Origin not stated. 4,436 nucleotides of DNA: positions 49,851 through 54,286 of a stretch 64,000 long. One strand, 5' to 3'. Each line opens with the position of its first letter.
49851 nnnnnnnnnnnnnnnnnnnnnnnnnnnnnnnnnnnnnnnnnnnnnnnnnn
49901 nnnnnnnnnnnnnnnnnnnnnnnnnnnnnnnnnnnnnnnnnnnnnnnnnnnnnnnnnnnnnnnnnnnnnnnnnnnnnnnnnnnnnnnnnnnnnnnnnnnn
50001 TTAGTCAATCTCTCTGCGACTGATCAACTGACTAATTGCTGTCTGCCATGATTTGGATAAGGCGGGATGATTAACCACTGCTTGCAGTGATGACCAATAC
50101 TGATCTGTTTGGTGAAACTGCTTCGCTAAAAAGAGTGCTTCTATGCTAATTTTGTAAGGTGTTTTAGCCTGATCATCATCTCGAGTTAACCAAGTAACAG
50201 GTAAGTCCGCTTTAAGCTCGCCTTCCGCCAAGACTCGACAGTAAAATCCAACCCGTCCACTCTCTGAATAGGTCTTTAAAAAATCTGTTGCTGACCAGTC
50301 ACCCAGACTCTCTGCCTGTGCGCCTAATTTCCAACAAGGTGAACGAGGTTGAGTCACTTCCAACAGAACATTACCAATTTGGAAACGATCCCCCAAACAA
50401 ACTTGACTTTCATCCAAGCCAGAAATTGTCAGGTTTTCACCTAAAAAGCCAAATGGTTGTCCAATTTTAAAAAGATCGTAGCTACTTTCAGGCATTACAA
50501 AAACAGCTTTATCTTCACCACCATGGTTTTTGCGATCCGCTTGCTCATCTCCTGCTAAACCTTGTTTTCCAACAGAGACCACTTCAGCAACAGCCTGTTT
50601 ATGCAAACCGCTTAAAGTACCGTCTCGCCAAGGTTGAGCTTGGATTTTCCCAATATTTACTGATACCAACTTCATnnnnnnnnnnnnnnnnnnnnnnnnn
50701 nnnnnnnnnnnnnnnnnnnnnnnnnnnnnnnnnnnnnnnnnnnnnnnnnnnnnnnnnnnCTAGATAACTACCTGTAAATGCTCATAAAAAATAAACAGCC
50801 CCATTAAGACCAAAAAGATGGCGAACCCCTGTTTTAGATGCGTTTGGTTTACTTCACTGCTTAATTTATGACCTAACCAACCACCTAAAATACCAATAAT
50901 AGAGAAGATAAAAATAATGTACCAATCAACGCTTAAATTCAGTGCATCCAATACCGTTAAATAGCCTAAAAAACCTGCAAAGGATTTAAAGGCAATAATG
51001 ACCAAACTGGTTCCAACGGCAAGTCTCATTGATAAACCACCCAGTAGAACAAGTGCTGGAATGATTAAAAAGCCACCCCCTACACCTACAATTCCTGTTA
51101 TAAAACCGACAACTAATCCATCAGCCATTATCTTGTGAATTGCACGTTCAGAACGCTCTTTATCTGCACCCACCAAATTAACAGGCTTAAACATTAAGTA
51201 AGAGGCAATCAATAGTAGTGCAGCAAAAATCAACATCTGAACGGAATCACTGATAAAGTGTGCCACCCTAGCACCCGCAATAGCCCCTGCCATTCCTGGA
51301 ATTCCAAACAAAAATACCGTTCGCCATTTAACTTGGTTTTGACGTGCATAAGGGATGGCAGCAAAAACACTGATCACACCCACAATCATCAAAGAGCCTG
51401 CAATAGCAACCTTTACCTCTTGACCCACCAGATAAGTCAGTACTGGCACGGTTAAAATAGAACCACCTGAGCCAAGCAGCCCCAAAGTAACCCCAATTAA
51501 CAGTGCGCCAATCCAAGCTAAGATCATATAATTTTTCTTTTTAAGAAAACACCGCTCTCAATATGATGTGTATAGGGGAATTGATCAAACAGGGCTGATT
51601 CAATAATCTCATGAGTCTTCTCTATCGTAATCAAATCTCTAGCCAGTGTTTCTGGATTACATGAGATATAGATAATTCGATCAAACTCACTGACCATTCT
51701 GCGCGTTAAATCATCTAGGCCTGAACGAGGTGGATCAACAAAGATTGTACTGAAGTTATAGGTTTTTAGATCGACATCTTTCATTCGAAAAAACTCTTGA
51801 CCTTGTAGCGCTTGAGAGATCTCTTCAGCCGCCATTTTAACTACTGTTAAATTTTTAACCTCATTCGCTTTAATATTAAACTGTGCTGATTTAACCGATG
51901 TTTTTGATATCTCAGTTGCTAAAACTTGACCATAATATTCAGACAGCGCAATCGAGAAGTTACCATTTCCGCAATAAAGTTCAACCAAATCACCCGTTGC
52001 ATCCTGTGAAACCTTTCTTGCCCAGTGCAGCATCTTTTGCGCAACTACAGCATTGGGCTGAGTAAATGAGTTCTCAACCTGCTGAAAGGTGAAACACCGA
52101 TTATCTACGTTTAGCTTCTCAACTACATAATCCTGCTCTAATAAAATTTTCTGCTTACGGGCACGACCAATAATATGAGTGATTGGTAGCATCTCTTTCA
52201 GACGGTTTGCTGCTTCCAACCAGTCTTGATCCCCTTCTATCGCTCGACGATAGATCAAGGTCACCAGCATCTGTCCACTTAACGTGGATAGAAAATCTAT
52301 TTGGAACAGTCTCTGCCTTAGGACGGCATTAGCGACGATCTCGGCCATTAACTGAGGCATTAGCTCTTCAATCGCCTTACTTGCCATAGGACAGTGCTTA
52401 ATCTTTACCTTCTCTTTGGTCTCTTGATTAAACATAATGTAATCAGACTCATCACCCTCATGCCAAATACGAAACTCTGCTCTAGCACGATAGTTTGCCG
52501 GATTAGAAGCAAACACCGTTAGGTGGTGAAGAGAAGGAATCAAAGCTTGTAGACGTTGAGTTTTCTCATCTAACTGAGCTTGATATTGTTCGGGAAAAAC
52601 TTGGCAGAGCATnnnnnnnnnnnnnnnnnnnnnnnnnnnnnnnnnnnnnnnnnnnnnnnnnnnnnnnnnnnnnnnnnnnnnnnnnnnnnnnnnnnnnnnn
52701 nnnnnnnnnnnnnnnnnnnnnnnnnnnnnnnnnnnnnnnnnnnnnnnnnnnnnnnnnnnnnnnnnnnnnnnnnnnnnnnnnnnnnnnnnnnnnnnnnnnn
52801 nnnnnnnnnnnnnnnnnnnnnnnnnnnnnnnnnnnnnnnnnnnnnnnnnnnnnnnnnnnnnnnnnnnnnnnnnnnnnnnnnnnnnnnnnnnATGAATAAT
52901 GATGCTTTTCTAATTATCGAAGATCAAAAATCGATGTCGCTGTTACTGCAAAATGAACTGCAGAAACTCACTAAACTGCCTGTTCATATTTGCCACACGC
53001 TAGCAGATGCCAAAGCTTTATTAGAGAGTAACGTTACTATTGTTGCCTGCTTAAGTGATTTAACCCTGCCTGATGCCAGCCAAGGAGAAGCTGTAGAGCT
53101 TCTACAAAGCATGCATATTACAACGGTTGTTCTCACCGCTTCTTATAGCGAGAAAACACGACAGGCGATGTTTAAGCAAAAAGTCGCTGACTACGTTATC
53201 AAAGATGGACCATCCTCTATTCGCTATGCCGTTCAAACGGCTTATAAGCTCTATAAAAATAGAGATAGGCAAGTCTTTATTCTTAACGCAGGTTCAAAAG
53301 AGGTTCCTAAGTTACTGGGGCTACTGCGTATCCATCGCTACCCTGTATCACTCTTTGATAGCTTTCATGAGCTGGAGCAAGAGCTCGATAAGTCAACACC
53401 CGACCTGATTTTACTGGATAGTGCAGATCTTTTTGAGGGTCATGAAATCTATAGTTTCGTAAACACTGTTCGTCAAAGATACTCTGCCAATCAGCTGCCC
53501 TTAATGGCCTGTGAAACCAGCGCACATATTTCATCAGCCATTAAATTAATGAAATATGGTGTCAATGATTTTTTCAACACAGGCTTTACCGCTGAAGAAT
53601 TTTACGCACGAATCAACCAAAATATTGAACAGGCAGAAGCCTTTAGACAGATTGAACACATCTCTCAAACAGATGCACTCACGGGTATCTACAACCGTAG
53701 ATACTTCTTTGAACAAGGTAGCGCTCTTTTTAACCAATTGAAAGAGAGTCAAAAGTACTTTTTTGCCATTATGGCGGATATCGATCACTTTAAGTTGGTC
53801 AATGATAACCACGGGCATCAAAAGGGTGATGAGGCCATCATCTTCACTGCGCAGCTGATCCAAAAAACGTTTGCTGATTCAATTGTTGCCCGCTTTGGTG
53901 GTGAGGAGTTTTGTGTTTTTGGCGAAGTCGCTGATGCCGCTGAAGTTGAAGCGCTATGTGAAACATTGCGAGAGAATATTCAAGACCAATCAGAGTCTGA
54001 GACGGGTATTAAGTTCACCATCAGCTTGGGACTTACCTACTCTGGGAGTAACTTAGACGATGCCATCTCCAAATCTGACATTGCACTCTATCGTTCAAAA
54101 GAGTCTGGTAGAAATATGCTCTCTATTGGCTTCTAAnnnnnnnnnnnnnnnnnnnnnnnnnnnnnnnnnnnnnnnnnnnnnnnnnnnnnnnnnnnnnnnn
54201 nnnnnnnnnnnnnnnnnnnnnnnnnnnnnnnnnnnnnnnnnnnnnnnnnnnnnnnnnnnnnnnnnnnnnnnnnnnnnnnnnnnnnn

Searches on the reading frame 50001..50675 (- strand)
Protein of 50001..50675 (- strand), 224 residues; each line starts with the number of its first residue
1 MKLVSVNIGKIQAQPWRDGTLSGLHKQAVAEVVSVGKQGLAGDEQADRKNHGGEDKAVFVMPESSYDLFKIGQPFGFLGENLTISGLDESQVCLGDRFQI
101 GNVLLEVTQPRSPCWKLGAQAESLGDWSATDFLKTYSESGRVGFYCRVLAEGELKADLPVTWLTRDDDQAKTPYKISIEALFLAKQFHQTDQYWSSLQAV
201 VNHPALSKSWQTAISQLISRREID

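Call 14: search_protein_families(library=ncbifam, proteins=[window:50001-50675:-], max_evalue=0.00001)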
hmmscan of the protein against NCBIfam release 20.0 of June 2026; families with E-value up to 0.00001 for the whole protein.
window:50001-50675:- (224 aa): 2 families
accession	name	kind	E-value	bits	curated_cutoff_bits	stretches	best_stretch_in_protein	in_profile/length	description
NF008577.1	PRK11536.1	equivalog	9.4e-33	113.4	294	1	2-223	2-213/222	6-hydroxyaminopurine reductase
NF011069.0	PRK14499.1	equivalog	3.7e-06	26.3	457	1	23-126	175-279/308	cyclic pyranopterin monophosphate synthase MoaC/MOSC-domain-containing protein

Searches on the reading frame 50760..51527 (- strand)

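Call 14: search_protein_families(library=ncbifam, proteins=[window:50760-51527:-], max_evalue=0.00001)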
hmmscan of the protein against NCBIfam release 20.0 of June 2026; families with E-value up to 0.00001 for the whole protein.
window:50760-51527:- (255 aa): 0 families

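Call 69: search_protein_families(library=pfam, proteins=[window:50760-51527:-], max_evalue=0.01)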
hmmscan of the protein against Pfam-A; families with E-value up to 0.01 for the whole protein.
window:50760-51527:- (255 aa): 1 family
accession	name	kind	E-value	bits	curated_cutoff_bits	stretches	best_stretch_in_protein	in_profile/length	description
PF01925.25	TauE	-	1.3e-50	172.7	32.6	1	6-245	3-236/237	Sulfite exporter TauE/SafE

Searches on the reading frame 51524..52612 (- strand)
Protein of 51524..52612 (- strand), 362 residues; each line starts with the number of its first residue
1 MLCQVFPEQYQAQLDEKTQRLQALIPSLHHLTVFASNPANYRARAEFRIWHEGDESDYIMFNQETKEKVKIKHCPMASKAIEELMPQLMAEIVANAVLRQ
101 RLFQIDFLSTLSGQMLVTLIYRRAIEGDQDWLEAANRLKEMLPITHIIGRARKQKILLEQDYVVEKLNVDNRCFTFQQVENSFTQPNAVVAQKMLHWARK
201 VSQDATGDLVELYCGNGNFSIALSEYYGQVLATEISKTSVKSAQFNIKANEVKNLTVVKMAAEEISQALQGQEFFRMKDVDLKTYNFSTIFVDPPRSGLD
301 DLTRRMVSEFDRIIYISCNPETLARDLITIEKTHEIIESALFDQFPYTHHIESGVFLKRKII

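Call 14: search_protein_families(library=ncbifam, proteins=[window:51524-52612:-], max_evalue=0.00001)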
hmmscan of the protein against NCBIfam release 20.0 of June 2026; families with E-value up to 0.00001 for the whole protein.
window:51524-52612:- (362 aa): 7 families
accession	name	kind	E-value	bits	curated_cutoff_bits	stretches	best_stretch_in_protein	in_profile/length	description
TIGR02143.1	trmA_only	equivalog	5.8e-147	489.3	334.65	1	9-360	1-352/352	tRNA (uridine(54)-C5)-methyltransferase TrmA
NF009639.0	PRK13168.1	equivalog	1.6e-41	142.7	458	1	9-358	96-444/446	23S rRNA (uracil(1939)-C(5))-methyltransferase RlmD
TIGR00479.1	rumA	equivalog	4.9e-35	121.2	183.55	1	3-352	67-432/432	23S rRNA (uracil(1939)-C(5))-methyltransferase RlmD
NF002910.0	PRK03522.2-3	equivalog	6.3e-32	111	558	1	3-359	14-382/383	23S rRNA (uracil(747)-C(5))-methyltransferase RlmC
NF002909.0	PRK03522.2-1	equivalog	3.7e-28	98.8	553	1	3-360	14-374/374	23S rRNA (uracil(747)-C(5))-methyltransferase RlmC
TIGR02085.1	meth_trns_rumB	equivalog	1e-18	67.5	429.5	1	3-358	13-373/374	23S rRNA (uracil(747)-C(5))-methyltransferase RlmC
NF002913.0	PRK03522.2-6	equivalog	2.7e-11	43.4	537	1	290-359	270-340/342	23S rRNA (uracil(747)-C(5))-methyltransferase RlmC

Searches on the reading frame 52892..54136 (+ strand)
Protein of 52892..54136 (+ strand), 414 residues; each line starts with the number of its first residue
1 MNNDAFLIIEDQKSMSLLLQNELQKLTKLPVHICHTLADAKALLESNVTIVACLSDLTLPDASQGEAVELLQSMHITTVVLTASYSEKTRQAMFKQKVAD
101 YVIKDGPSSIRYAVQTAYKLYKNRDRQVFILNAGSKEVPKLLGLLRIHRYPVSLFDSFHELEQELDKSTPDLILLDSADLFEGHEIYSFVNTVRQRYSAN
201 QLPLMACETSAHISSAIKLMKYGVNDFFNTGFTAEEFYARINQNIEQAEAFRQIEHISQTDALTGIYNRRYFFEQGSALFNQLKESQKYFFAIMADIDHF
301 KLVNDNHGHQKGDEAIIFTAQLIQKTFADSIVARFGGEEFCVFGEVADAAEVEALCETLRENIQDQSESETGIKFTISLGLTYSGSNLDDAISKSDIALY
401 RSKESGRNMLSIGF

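Call 14: search_protein_families(library=ncbifam, proteins=[window:52892-54136:+], max_evalue=0.00001)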
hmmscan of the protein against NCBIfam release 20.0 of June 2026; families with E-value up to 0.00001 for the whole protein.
window:52892-54136:+ (414 aa): 25 families
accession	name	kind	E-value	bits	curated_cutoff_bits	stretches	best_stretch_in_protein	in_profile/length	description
NF050064.1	BlResRespRegCbrR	equivalog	3.7e-46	157.9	600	1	5-412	4-413/415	bile resistance response regulator CbrR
NF007135.0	PRK09581.1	equivalog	7.2e-42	143.7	474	1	121-409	151-451/457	PleD family two-component system response regulator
NF038266.1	diguan_SiaD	equivalog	1.5e-34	119.5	290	1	252-409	88-251/252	biofilm regulation diguanylate cyclase SiaD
TIGR00254.1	GGDEF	domain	1.8e-34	118.8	37.4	1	254-410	1-164/168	diguanylate cyclase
NF047654.1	DiguCycDgcRLepto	equivalog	1e-28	100.1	500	1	162-409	39-292/295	diguanylate cyclase DgcR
NF007380.0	PRK09894.1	equivalog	4.3e-28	98.5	256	1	254-409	125-283/296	diguanylate cyclase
NF007423.1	PRK09966.1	equivalog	6.1e-26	91.2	325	1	252-403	233-390/390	diguanylate cyclase DgcN/YfiN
NF011955.1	PRK15426.1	equivalog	3.3e-25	88.3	408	1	259-410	399-558/564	cellulose biosynthesis regulator diguanylate cyclase DgcQ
NF041606.1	dguan_cyc_DgcA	equivalog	3.8e-25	88.6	370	1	256-412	176-338/340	diguanylate cyclase DgcA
NF051473.1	DigCycDgcsShew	equivalog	7.8e-24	84.6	400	1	241-412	118-290/291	diguanylate cyclase DgcS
NF007599.0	PRK10245.1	equivalog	8e-24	83.8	402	1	244-409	196-366/371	diguanylate cyclase AdrA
NF040885.1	diguan_DgcJ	equivalog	1.8e-23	83.1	500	1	256-406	339-489/493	diguanylate cyclase DgcJ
NF053781.1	cdiGMPphdstlr2612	equivalog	1.6e-21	75.7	1600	1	250-405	832-994/1268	Tlr1612 family c-di-GMP phosphodiesterase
NF007298.0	PRK09776.1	equivalog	5.9e-20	70.8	1135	1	243-412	668-844/1111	diguanylate cyclase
NF045675.1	PhdiestaseDibA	equivalog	3.4e-18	65.3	980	1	252-409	197-360/623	phosphodiesterase DibA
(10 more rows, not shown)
